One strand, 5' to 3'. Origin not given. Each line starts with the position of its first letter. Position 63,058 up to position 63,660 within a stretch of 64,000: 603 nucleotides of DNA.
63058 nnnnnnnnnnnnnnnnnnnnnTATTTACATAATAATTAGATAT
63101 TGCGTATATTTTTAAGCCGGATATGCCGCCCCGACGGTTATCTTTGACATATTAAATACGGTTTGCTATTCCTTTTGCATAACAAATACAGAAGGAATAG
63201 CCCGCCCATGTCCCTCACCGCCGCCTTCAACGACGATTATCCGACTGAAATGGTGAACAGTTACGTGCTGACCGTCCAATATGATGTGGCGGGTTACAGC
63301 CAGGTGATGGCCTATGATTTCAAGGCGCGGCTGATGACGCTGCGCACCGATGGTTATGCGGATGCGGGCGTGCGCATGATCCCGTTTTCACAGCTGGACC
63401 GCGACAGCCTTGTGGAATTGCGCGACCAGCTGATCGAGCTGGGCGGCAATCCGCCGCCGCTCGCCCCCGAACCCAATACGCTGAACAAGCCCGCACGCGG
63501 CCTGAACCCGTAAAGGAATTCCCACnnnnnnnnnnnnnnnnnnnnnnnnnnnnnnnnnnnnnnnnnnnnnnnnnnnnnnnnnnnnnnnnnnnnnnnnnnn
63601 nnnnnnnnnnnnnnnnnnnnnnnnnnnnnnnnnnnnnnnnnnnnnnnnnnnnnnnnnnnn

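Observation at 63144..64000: Tandem array of at least three ~100-aa paralogs of an unrecognised protein family, running off the window edge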

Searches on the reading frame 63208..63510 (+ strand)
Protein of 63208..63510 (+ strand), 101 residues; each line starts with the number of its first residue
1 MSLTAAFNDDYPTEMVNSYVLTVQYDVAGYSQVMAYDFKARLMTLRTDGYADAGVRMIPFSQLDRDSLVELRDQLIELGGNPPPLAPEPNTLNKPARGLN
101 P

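Call 4: search_protein_families(library=pfam, proteins=[window:63208-63510:+], max_evalue=10)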
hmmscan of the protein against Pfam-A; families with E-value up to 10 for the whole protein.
window:63208-63510:+ (101 aa): 0 families

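Call 5: search_protein_families(library=ncbifam, proteins=[window:63208-63510:+], max_evalue=10)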
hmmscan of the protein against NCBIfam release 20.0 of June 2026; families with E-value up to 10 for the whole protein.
window:63208-63510:+ (101 aa): 1 family
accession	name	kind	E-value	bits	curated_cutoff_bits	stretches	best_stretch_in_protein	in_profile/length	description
NF042977.1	AcphenoCarb_ApcE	equivalog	0.24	10.7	450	1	30-64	149-183/293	acetophenone carboxylase subunit epsilon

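Call 6: find_homologous_proteins(query=window:63208-63510:+)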
Query window:63208-63510:+ (101 aa): 13 proteins with E <= 0.001 among 16 candidates.
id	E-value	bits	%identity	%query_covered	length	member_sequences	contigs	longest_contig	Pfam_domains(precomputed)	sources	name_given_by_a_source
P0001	2.3e-58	212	96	100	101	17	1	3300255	-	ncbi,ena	-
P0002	1.6e-52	193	87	100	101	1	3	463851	-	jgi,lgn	jgi:hypothetical protein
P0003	3.9e-49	183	83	100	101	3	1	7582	-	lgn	-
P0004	1.0e-43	165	74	100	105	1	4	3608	-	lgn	-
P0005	1.1e-42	162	72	100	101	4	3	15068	-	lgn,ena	-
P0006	1.0e-38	149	68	100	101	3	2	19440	-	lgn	-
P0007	1.0e-21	95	58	100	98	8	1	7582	-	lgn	-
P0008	3.0e-21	93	50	100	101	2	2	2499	-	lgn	-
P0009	5.5e-21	92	53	100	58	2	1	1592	-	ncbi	-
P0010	1.6e-18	84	48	100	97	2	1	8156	-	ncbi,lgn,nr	ncbi:MAG: hypothetical protein IT560_07460 [Alphaproteobacteria bacterium]|nr:hypothetical protein [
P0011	1.6e-18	84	48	100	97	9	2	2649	-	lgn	-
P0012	1.0e-17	82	50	100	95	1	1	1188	-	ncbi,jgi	jgi:hypothetical protein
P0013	9.8e-14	69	47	100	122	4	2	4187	-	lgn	-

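Call 7: search_protein_families(library=phrogs, proteins=[window:63208-63510:+], max_evalue=1)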
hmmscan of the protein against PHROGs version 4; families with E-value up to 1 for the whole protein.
window:63208-63510:+ (101 aa): 0 families

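Call 8: search_protein_families(library=padloc, proteins=[window:63208-63510:+], max_evalue=1)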
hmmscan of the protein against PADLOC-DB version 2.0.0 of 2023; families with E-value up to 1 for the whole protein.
window:63208-63510:+ (101 aa): 0 families

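Call 9: find_encoding_contigs(protein=P0001, flank=10000, max_places=6)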
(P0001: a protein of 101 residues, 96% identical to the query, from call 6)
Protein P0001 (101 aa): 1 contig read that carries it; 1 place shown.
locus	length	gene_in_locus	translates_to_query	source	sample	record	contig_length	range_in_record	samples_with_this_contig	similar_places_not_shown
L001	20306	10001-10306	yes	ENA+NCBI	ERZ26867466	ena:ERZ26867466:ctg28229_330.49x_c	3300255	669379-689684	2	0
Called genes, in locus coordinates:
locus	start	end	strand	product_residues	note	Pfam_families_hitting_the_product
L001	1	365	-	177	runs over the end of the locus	PF00578:AhpC-TSA, PF08534:Redoxin, PF00085:Thioredoxin (faint), PF13098:Thioredoxin_2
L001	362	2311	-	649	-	PF01578:Cytochrom_C_asm, PF16327:CcmF_C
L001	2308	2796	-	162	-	PF03100:CcmE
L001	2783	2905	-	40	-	PF04995:CcmD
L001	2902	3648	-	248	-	PF01578:Cytochrom_C_asm, PF27518:CcmC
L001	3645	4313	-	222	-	PF01061:ABC2_membrane, PF03379:CcmB, PF12679:ABC2_membrane_2, PF12698:ABC2_membrane_3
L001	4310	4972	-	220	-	PF00005:ABC_tran, PF13304:AAA_21 (faint)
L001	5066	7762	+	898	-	PF00330:Aconitase, PF00694:Aconitase_C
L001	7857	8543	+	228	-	PF11393:T4BSS_DotI_IcmL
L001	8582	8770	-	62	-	PF06698:DUF1192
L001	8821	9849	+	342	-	PF08240:ADH_N, PF00107:ADH_zinc_N, PF13602:ADH_zinc_N_2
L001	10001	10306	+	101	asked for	-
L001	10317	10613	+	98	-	-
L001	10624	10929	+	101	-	-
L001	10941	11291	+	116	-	-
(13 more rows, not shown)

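Call 10: find_encoding_contigs(protein=window:63208-63510:+, flank=10000, max_places=6)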
Protein window:63208-63510:+ (101 aa): 23 contigs read that carry it; 6 places shown.
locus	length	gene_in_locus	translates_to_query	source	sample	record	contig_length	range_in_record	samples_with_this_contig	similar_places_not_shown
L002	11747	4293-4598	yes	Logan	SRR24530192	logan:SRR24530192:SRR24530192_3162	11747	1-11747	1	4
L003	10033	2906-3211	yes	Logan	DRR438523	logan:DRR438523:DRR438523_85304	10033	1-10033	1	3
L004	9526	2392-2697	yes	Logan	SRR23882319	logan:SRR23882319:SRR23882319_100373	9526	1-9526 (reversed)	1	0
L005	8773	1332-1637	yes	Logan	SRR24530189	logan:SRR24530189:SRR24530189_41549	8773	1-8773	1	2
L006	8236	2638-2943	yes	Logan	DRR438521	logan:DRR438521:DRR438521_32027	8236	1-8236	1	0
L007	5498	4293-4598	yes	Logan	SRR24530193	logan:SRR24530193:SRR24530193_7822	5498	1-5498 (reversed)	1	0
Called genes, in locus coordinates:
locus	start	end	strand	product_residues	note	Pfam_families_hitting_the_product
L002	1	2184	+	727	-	?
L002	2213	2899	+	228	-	PF11393:T4BSS_DotI_IcmL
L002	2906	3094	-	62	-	PF06698:DUF1192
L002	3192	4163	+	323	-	PF08240:ADH_N, PF00107:ADH_zinc_N, PF13602:ADH_zinc_N_2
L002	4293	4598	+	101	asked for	-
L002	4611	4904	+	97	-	-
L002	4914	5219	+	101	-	-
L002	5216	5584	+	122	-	-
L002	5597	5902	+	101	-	-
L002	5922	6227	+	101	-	-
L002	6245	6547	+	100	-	-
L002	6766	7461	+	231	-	PF06242:TrcR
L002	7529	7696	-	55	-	PF04325:DUF465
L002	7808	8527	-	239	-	PF00561:Abhydrolase_1, PF00975:Thioesterase, PF12146:Hydrolase_4 (weak), PF12697:Abhydrolase_6, PF20408:Abhydrolase_11 (faint), PF01738:DLH (faint), PF06821:Ser_hydrolase (faint)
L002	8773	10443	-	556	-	PF02690:Na_Pi_cotrans, PF01895:PhoU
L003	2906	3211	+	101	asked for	-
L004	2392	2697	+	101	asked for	-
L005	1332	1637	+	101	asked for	-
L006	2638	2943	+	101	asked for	-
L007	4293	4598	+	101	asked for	-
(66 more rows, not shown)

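Call 14: find_homologous_proteins(query=A2, max_evalue=0.01)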
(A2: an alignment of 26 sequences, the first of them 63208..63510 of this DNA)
Query A2 (26 sequences) (101 aa, profile of the alignment): 312 proteins with E <= 0.01 among 7466 candidates; the best 120 are listed.
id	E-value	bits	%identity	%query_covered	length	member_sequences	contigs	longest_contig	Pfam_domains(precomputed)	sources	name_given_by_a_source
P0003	9.1e-42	159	83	100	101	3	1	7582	-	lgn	-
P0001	1.2e-41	159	96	100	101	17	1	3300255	-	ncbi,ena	-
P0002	1.1e-40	156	87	100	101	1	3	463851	-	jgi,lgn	jgi:hypothetical protein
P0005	4.5e-40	154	72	100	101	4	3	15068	-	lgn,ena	-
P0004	8.3e-40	153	74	100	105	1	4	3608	-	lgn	-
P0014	2.0e-39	152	50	100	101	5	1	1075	-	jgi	jgi:hypothetical protein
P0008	2.5e-39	151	50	100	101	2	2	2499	-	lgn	-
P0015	3.0e-39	151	47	100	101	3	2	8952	-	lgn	-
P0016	7.9e-39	150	72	100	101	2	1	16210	-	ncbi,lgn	-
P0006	9.0e-39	150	68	100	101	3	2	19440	-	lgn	-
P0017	1.1e-38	149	50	100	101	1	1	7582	-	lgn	-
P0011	8.2e-38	146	48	100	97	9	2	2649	-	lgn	-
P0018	1.0e-37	146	47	100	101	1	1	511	-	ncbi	-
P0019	1.5e-37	146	69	100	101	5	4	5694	-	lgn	-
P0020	1.7e-37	145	45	100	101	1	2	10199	-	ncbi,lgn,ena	-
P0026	2.8e-36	142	49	100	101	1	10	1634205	-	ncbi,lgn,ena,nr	ncbi:MAG: hypothetical protein JNM12_04115 [Alphaproteobacteria bacterium]|nr:hypothetical protein [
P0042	1.8e-32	129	61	100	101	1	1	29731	-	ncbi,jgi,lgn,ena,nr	ncbi:MAG TPA: hypothetical protein VEF76_08425 [Patescibacteria group bacterium]|nr:hypothetical pro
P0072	9.8e-29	117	42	99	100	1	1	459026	-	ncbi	-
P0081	1.6e-28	117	50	99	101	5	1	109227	-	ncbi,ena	ncbi:MAG: hypothetical protein ACAH80_09010 [Alphaproteobacteria bacterium]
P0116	1.2e-26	111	49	100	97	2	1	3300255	-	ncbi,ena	-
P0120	2.7e-26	110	53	100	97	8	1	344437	-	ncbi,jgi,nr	ncbi:MAG: hypothetical protein K0R10_2941 [Alphaproteobacteria bacterium]|jgi:hypothetical protein|n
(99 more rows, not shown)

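Call 15: search_solved_structures(query=A2, max_evalue=10)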
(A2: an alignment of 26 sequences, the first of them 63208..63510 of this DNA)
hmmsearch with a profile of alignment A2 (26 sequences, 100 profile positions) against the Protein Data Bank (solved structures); distinct sequences matched with E-value up to 10: 5.
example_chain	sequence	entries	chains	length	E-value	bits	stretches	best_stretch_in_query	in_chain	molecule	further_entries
6h9x_A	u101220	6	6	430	1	12.9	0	30-53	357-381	Serine--tRNA ligase | Serine-tRNA ligase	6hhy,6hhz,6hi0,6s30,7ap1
6fox_A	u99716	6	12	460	1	12.9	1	50-86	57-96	Kynurenine 3-monooxygenase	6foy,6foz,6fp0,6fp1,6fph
5fn0_A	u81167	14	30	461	1.1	12.9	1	50-86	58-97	KYNURENINE 3-MONOOXYGENASE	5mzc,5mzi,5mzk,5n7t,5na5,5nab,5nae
5x6p_A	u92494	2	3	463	1.1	12.8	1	50-86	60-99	Kynurenine 3-monooxygenase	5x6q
5y66_A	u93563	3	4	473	1.1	12.8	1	50-86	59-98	Kynurenine 3-monooxygenase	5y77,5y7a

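Call 21: find_related_loci(query=A4, collection=genome_contigs, flank=10000)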
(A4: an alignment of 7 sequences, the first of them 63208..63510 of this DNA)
Query A4 (101 aa) in genome_contigs; peptide patterns used: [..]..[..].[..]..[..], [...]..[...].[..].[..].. (x = any residue, [..] = any of these).
180 stretches matched a pattern; 30 encode a relative of the query (tblastn E <= 1e-3); 29 distinct loci.
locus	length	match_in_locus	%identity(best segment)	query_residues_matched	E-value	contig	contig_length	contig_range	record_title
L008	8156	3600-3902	98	1-101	1e-63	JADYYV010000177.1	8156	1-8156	MAG: Alphaproteobacteria bacterium isolate SJ545 c_000000969521, whole genome shotgun sequence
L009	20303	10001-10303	96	1-101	5e-63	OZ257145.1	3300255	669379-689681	MAG: Alphaproteobacteria bacterium isolate 69972d1d-dbf9-468a-a7e1-338fb8fe1a5a genome assembly, chromosome: 1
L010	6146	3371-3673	71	1-101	1e-47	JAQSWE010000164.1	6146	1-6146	MAG: Alphaproteobacteria bacterium isolate C_No_T20_C_bin.40 scaffold_13795, whole genome shotgun sequence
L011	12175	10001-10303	72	1-101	3e-47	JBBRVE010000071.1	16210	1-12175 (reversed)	MAG: Bdellovibrionales bacterium isolate La3_metabat2.091 La3_metabat2.091_K_3530887_L_16210_cov_14.0000, whole genome s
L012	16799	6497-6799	61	1-101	2e-38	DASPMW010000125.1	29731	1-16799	MAG TPA_asm: Patescibacteria group bacterium isolate SMAG_U12103 k141_420028, whole genome shotgun sequence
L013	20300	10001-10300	50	1-100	8e-32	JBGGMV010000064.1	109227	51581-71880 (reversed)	MAG: Alphaproteobacteria bacterium isolate bin.025 k141_2319162, whole genome shotgun sequence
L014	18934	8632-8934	66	1-101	6e-44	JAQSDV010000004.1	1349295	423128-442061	MAG: bacterium isolate D1-2020 MAG006 NODE_2_length_1349295_cov_27.895650, whole genome shotgun sequence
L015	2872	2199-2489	53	1-101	9e-25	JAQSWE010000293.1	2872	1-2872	MAG: Alphaproteobacteria bacterium isolate C_No_T20_C_bin.40 scaffold_58459, whole genome shotgun sequence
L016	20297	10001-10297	47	1-100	1e-24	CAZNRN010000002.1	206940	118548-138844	MAG TPA_asm: uncultured Micavibrio sp. isolate binchicken_co199_124 genome assembly, contig: NODE_66_length_206940_cov_7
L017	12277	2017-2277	50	1-88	2e-24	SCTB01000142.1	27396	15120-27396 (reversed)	MAG: Alphaproteobacteria bacterium isolate FW300_bin.31 FW300_bin.31-126946, whole genome shotgun sequence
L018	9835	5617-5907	49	1-101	4e-24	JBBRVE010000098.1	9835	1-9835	MAG: Bdellovibrionales bacterium isolate La3_metabat2.091 La3_metabat2.091_K_86056_L_9835_cov_13.9805, whole genome shot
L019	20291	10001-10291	49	1-101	6e-24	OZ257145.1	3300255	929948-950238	MAG: Alphaproteobacteria bacterium isolate 69972d1d-dbf9-468a-a7e1-338fb8fe1a5a genome assembly, chromosome: 1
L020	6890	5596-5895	50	1-101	5e-24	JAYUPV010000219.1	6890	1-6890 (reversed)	MAG: Alphaproteobacteria bacterium isolate GL11_Down_metabinner_1 GL11_Down_metabinner_1_218, whole genome shotgun seque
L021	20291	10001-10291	47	1-101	8e-23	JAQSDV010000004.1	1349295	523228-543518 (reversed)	MAG: bacterium isolate D1-2020 MAG006 NODE_2_length_1349295_cov_27.895650, whole genome shotgun sequence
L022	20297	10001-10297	42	1-100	1e-22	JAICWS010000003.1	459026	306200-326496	MAG: Alphaproteobacteria bacterium isolate LS_FP_2_bin.61 k141_670790_length_459026_cov_24.5189, whole genome shotgun se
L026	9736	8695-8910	44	15-85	2e-13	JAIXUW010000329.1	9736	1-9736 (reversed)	MAG: Alphaproteobacteria bacterium isolate D1_MAG_00043 pond_D1_MAG_00043_000000000297, whole genome shotgun sequence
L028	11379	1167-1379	40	29-101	1e-12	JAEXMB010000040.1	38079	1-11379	MAG: Proteobacteria bacterium isolate OH_HBlB_32 k127_424522, whole genome shotgun sequence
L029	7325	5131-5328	39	19-85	4e-11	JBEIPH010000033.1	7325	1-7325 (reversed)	MAG: Micavibrio sp. isolate Sample-106-S6-bin-43 Sample_106_S6-bin_43-k141_1100791, whole genome shotgun sequence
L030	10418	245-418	48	33-88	9e-11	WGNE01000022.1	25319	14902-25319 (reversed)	MAG: Alphaproteobacteria bacterium isolate RI_263 c_000000000352, whole genome shotgun sequence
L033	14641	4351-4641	33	5-96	4e-9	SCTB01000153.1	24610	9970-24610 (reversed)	MAG: Alphaproteobacteria bacterium isolate FW300_bin.31 FW300_bin.31-138635, whole genome shotgun sequence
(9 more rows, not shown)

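Call 26: search_protein_families(library=pfam, proteins=[L019:8173-9078:+, L019:9071-9937:+, L019:10287-10637:+, L019:11706-12584:+], max_evalue=1)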
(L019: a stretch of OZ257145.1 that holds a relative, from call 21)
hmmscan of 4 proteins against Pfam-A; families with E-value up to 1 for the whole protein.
L019:8173-9078:+ (302 aa): 1 family
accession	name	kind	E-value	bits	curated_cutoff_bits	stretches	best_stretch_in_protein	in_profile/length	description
PF20007.4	fvmRadSAM-pep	-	0.02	15.5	27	1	27-50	41-64/73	FtsH ternary system-associated peptide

L019:9071-9937:+ (289 aa): 0 families

L019:10287-10637:+ (117 aa): 1 family
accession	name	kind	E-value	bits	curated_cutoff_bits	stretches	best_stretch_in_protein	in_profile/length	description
PF11243.13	DUF3045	-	0.049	14.2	27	1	14-69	28-83/88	Protein of unknown function (DUF3045)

L019:11706-12584:+ (293 aa): 0 families

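Call 28: predict_structure(alignment_id=A3)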
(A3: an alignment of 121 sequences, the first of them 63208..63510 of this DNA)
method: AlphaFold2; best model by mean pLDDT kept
length: 101 residues; sequences in the alignment: 121
mean_pLDDT: 83.0   pTM: 0.72
mean pLDDT of the five models: 83.0, 83.0, 80.9, 79.7, 77.0
residues with pLDDT >= 90: 54; 70-90: 22; 50-70: 23; < 50: 2
segments of 3 or more residues with pLDDT < 50: none
pLDDT, mean of each block of 10 residues (from residue 1): 55 93 89 94 86 82 93 96 86 59 56
secondary structure, 60 per line:
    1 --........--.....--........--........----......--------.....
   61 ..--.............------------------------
elements in order: H3-10 E13-17 E20-27 E30-37 E42-47 E56-59 H65-77

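Call 33: fold_search(model_id=the predicted structure, library=pdb)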
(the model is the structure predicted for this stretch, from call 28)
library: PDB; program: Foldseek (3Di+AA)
matches with E <= 10: 391; with E <= 0.001: 0
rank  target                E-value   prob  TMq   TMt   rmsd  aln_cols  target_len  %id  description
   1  3rpx_C                1.3e-01  0.60  0.30  0.24  11.8        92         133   14  Crystal structure of complement component 1, q subcomponent binding protein, C1QBP (released 2011-05-11)
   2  1p32_B                1.4e-01  0.69  0.29  0.19   8.7       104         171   12  CRYSTAL STRUCTURE OF HUMAN P32, A DOUGHNUT-SHAPED ACIDIC MITOCHONDRIAL MATRIX PROTEIN (released 1999-04-06)
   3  6szw_A                1.8e-01  0.63  0.29  0.18   8.7       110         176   12  Asymmetric complex of Factor XII and kininogen with gC1qR/C1QBP/P32 is governed by allostery (released 2020-07-22)
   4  6szw_B                2.0e-01  0.60  0.28  0.17   8.7       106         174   12  Asymmetric complex of Factor XII and kininogen with gC1qR/C1QBP/P32 is governed by allostery (released 2020-07-22)
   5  7znp                  3.0e-01  0.75  0.34  0.09   8.1        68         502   15  Structure of AmedSP (released 2023-05-10)
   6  3rpx_A                3.0e-01  0.47  0.29  0.20   9.2       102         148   12  Crystal structure of complement component 1, q subcomponent binding protein, C1QBP (released 2011-05-11)
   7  7te3                  3.3e-01  0.44  0.28  0.18   8.6       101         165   13  Crystal Structure of a Double Loop Deletion Mutant in gC1qR/C1qBP/HABP-1 (released 2022-06-01)
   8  1p32_C                3.7e-01  0.44  0.28  0.17   8.6       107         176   12  CRYSTAL STRUCTURE OF HUMAN P32, A DOUGHNUT-SHAPED ACIDIC MITOCHONDRIAL MATRIX PROTEIN (released 1999-04-06)
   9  6szw_C                3.7e-01  0.44  0.28  0.16   8.8       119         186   11  Asymmetric complex of Factor XII and kininogen with gC1qR/C1QBP/P32 is governed by allostery (released 2020-07-22)
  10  2v8q_A                3.9e-01  0.28  0.27  0.27  10.9        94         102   18  Crystal structure of the regulatory fragment of mammalian AMPK in complexes with AMP (released 2007-09-25)
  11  3rpx_B                4.4e-01  0.30  0.30  0.22  12.5       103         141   14  Crystal structure of complement component 1, q subcomponent binding protein, C1QBP (released 2011-05-11)
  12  8rnu_A                4.9e-01  0.60  0.41  0.38   9.6        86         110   13  CryoEM structure of recombinant human Bri2 BRICHOS oligomers (released 2024-06-19)
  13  1p32_A                5.5e-01  0.35  0.28  0.17   8.6       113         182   12  CRYSTAL STRUCTURE OF HUMAN P32, A DOUGHNUT-SHAPED ACIDIC MITOCHONDRIAL MATRIX PROTEIN (released 1999-04-06)
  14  2rvl_MODEL_1_A        5.8e-01  0.15  0.23  0.26  11.3        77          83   17  Solution structure of the chromodomain of HP1alpha with the N-terminal tail (released 2016-03-16)
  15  8a0k_A                6.2e-01  0.80  0.46  0.25   9.9        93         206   12  crystal structure of the kinetoplastid kinetochore protein Trypanosoma brucei KKT3 Divergent Polo-Box domain (released 2022-06-15)
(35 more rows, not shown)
